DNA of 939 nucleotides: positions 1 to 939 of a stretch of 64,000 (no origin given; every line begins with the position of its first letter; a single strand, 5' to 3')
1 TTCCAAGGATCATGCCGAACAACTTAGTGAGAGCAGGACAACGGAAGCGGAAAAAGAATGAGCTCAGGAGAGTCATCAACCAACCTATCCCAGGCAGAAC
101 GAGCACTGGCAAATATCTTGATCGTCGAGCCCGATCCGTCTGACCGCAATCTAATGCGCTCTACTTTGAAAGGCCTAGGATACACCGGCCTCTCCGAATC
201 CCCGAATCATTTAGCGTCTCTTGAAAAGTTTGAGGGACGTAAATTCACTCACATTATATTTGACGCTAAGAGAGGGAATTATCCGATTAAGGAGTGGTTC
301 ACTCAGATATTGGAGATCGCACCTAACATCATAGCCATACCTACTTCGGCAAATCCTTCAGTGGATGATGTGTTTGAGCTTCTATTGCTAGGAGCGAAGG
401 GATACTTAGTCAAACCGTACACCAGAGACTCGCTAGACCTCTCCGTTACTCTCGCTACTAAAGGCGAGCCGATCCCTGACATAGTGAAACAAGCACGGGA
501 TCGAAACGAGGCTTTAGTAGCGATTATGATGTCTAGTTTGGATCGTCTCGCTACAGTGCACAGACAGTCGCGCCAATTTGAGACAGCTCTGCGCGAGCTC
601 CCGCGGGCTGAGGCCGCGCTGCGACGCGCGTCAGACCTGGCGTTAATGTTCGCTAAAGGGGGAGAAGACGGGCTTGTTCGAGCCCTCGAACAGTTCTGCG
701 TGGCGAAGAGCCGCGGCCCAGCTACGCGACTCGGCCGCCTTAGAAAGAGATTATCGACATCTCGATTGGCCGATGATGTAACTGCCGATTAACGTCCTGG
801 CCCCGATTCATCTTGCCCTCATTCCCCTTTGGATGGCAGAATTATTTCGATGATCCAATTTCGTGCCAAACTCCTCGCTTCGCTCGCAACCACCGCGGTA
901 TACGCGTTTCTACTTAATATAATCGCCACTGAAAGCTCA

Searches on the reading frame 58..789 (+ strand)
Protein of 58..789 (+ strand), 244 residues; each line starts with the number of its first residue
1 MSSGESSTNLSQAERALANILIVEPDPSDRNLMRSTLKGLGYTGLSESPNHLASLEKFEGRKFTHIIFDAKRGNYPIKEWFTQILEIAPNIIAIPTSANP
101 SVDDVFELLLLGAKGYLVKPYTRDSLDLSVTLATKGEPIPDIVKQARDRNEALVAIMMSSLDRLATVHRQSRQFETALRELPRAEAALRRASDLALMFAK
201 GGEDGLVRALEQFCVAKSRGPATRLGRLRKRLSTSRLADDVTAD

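Call 44: search_protein_families(library=pfam, alignment_id=A4, max_evalue=0.00001)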
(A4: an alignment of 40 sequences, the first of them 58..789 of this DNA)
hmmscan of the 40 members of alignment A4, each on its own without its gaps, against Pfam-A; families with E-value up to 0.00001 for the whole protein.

A. member 1, window:58-789:+ (244 aa): 1 family
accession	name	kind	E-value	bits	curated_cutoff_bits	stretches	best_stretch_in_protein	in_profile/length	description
PF00072.30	Response_reg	-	1.2e-06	29.1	30.2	1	20-127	1-107/111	Response regulator receiver domain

B. families by the number of members that match (of 40 scanned): 59 families (the first 25 are shown)
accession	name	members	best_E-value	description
PF00005.33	ABC_tran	2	1.8e-25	ABC transporter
PF00072.30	Response_reg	2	2.9e-24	Response regulator receiver domain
PF00004.35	AAA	2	3.8e-23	ATPase family associated with various cellular activities (AAA)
PF00664.28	ABC_membrane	2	2.1e-19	ABC transporter transmembrane region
PF00012.26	HSP70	1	3e-272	Hsp70 protein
PF02073.20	Peptidase_M29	1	1.6e-121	Thermophilic metalloprotease (M29)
PF05362.19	Lon_C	1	4.3e-83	Lon protease (S16) C-terminal proteolytic domain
PF01987.23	AIM24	1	4.4e-71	Mitochondrial biogenesis AIM24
PF02397.22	Bac_transf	1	8.2e-65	Bacterial sugar transferase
PF12002.13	MgsA_C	1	1.1e-64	MgsA AAA+ ATPase C terminal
PF24793.1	GINT1_N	1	6.2e-62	Glucosamine inositolphosphorylceramide transferase 1, N-terminal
PF06472.20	ABC_membrane_2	1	6.4e-55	ABC transporter transmembrane region 2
PF01556.23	DnaJ_C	1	1.2e-49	DnaJ C terminal domain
PF13458.12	Peripla_BP_6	1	8.6e-40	Periplasmic binding protein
PF00106.31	adh_short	1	9.4e-40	short chain dehydrogenase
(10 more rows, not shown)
